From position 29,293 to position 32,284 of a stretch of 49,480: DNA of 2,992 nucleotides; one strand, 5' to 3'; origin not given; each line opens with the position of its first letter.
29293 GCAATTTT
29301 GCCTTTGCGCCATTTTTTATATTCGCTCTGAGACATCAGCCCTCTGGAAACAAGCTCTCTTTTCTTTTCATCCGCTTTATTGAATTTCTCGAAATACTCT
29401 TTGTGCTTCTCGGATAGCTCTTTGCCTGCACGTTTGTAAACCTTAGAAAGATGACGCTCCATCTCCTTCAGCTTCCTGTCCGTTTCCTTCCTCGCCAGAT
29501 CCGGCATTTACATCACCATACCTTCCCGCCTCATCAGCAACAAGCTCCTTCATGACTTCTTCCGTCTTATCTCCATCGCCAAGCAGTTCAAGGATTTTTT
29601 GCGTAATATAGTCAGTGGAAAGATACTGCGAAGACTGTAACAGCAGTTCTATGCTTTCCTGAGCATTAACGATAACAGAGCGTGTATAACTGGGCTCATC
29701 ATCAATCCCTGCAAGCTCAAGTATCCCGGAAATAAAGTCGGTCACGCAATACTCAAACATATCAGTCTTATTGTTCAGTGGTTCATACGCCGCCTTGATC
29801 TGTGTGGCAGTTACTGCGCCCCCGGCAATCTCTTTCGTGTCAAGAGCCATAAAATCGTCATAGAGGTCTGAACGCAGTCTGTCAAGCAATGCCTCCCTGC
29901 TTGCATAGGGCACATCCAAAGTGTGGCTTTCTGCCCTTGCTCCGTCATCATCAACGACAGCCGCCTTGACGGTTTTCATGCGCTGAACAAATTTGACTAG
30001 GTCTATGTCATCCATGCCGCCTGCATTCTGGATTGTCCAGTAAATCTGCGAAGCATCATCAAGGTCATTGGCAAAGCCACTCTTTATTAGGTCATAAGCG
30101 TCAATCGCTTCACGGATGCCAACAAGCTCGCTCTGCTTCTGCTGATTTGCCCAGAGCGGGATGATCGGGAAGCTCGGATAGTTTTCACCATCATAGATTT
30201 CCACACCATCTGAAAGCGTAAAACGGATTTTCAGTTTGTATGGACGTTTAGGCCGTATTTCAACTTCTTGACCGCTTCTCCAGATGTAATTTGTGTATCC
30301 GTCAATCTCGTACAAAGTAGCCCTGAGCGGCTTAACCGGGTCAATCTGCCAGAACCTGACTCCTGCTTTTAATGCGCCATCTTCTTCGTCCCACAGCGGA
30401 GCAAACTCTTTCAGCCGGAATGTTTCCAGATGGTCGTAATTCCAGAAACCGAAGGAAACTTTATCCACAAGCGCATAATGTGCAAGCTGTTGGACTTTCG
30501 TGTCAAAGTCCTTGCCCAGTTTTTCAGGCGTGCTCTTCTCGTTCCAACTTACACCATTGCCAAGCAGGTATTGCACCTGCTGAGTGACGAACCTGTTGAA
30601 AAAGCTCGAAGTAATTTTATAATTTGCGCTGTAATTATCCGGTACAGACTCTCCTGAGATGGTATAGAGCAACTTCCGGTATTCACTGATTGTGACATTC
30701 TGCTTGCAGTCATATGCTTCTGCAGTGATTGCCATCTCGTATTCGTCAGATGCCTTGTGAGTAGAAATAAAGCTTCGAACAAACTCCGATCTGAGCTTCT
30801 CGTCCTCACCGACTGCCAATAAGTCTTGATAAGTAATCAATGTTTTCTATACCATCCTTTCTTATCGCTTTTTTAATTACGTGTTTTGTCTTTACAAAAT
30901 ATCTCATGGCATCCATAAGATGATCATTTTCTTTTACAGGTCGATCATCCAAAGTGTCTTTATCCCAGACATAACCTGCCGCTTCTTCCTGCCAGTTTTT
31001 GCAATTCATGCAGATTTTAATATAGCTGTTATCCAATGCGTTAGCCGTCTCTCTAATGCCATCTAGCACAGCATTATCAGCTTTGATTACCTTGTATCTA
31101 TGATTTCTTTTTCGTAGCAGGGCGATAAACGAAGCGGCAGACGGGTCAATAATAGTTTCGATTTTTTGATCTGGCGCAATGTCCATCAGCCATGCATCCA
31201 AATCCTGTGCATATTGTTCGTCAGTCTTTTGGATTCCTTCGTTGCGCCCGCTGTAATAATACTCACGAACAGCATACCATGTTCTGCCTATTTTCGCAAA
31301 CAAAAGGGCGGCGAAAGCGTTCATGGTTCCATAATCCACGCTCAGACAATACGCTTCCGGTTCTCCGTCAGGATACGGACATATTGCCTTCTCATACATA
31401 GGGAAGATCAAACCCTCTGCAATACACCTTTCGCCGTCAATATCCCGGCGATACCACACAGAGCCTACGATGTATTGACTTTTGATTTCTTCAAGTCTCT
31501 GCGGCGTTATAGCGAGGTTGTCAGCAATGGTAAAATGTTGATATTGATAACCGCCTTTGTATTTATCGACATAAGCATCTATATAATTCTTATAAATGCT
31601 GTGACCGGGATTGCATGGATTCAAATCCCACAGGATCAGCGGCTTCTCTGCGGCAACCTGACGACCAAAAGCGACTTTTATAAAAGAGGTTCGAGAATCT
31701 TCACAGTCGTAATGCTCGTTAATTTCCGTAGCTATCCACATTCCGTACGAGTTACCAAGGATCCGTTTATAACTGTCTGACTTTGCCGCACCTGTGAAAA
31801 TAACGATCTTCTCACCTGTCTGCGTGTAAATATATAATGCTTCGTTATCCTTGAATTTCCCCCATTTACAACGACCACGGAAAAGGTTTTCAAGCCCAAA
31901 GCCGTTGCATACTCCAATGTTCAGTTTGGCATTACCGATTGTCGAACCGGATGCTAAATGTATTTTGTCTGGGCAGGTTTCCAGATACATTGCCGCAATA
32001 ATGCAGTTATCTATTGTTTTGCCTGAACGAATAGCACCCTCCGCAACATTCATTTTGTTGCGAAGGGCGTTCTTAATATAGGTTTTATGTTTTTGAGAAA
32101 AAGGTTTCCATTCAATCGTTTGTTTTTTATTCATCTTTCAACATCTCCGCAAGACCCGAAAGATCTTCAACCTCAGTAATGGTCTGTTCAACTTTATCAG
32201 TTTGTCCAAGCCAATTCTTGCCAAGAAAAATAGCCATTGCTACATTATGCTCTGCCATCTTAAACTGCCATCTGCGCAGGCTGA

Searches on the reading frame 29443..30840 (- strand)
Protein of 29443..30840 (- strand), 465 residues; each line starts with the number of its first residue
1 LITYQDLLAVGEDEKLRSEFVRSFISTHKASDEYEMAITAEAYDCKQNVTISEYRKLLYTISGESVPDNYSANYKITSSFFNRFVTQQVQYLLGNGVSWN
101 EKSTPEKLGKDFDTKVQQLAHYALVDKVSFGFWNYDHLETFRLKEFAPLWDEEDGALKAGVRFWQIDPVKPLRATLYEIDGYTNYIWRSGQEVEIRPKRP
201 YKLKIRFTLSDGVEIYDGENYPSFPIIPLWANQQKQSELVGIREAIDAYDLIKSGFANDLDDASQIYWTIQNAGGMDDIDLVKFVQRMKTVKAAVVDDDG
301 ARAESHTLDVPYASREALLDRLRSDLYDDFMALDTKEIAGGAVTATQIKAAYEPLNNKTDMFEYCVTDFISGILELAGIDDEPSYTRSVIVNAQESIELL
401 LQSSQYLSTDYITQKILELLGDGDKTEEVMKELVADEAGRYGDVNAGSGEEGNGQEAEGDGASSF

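Call 69: search_protein_families(library=phrogs, proteins=[window:29443-30840:-], max_evalue=0.00001)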
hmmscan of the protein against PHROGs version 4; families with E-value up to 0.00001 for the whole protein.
window:29443-30840:- (465 aa): 2 families
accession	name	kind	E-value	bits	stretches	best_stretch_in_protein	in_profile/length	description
phrog_64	-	head and packaging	3e-44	152.4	1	12-456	70-517/547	portal protein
phrog_9064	-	head and packaging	1.6e-07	32.2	1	244-363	9-123/228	portal protein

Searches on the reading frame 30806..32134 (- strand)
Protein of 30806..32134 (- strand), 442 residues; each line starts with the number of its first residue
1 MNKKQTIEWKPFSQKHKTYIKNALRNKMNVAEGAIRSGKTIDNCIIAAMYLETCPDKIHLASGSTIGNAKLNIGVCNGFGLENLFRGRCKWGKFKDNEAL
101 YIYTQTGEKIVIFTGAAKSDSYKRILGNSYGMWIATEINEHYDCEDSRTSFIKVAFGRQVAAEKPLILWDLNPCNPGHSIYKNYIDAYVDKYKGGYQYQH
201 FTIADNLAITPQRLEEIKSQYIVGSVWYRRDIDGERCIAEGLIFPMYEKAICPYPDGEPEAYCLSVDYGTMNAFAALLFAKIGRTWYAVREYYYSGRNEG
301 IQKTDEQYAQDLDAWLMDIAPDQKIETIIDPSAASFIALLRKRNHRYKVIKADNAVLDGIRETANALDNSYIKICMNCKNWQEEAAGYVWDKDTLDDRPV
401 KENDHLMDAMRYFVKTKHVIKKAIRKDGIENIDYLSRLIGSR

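Call 69: search_protein_families(library=phrogs, proteins=[window:30806-32134:-], max_evalue=0.00001)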
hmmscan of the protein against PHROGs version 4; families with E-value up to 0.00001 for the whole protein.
window:30806-32134:- (442 aa): 5 families
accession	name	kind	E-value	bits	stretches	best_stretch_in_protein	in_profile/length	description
phrog_10250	-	head and packaging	8.1e-34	118.3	1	229-423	11-221/228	terminase large subunit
phrog_2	-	head and packaging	1.4e-28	101.1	1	3-421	259-596/807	terminase large subunit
phrog_5653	-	head and packaging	2.5e-20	74.1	1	237-426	4-189/199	terminase large subunit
phrog_29775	-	unknown function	4e-14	53.8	1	36-218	4-174/212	-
phrog_6672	-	head and packaging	5.6e-14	52.9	1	325-423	35-135/145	terminase large subunit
